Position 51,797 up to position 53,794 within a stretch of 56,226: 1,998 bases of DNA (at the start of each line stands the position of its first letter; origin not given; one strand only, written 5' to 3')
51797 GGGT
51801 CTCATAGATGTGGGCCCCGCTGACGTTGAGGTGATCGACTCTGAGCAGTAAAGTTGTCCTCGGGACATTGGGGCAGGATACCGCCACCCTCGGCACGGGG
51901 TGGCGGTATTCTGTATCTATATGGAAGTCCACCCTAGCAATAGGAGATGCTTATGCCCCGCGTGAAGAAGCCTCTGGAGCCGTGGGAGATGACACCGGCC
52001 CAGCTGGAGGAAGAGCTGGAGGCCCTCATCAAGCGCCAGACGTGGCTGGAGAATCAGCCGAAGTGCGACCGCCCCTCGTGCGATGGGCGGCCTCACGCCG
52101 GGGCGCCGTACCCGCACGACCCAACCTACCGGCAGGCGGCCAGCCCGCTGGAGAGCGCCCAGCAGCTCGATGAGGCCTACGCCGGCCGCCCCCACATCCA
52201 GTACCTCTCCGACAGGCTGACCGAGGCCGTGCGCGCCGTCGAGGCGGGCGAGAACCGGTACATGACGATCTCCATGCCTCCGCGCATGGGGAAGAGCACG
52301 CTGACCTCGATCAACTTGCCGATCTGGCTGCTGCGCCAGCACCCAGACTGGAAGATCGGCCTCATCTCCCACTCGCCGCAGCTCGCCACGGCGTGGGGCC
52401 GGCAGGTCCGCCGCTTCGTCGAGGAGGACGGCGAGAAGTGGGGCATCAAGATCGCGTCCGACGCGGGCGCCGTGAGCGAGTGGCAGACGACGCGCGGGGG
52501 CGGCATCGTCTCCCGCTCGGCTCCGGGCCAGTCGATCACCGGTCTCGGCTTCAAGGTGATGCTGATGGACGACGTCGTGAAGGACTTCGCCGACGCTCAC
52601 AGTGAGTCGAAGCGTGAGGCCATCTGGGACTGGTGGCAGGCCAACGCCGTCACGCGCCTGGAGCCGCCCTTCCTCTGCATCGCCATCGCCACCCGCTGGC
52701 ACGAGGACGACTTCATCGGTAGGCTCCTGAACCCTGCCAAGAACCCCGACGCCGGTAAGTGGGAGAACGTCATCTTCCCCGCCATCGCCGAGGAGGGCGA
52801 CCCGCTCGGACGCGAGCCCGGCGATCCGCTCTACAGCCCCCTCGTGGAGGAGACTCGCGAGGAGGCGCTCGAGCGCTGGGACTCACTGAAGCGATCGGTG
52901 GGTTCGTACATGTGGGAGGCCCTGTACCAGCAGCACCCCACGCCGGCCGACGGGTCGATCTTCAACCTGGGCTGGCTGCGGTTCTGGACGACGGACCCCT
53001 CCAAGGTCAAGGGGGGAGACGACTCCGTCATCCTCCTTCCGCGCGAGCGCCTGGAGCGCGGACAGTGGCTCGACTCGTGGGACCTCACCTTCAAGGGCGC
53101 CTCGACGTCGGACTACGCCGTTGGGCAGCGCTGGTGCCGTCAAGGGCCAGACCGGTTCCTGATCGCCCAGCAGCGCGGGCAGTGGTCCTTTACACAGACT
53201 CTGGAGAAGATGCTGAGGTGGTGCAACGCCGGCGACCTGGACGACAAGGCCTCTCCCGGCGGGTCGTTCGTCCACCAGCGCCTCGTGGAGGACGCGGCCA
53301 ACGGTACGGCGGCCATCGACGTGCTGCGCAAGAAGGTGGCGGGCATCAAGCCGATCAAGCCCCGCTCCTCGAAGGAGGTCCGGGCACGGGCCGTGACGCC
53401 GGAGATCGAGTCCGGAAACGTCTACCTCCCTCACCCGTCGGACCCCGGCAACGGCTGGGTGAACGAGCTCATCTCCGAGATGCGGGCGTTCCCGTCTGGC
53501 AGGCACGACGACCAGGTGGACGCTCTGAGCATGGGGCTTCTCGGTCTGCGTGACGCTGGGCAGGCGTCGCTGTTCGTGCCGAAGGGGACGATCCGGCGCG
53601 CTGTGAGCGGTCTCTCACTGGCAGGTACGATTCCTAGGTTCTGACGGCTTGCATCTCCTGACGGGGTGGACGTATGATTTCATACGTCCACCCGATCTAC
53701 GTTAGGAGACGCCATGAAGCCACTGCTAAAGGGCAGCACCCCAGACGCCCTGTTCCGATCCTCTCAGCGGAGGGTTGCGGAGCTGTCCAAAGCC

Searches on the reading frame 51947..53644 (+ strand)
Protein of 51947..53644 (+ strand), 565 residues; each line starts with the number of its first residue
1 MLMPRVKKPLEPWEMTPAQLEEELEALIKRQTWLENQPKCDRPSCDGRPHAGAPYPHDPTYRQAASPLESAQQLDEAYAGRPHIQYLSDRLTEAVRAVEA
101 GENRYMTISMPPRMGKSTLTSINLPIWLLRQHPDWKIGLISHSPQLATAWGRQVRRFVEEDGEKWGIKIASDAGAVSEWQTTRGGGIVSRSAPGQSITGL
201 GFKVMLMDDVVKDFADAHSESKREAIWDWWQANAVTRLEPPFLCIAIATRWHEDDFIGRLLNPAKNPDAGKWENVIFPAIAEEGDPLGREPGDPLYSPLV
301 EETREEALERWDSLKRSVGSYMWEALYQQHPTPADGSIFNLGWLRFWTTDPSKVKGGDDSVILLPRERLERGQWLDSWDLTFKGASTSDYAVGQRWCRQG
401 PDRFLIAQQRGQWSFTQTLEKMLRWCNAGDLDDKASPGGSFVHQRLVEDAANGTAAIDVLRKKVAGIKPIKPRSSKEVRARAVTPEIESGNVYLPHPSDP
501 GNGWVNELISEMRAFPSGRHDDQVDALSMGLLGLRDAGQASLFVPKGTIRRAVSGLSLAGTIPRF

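Call 55: search_protein_families(library=phrogs, proteins=[window:51947-53644:+], max_evalue=0.00001)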
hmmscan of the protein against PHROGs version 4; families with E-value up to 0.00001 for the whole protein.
window:51947-53644:+ (565 aa): 6 families
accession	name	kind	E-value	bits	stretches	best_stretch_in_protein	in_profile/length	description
phrog_38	-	head and packaging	2.4e-94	318.5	1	80-542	290-711/760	terminase large subunit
phrog_4758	-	head and packaging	1e-42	147.2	1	75-284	33-240/243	terminase large subunit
phrog_5573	-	head and packaging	8.7e-35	121.3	1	269-529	9-229/250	terminase large subunit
phrog_30251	-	head and packaging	5.1e-16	59.1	1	103-338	55-284/799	terminase large subunit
phrog_979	-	head and packaging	1.1e-07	31.9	1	377-546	439-612/642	terminase large subunit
phrog_12171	-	head and packaging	1.1e-06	29.7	1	454-539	18-100/110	terminase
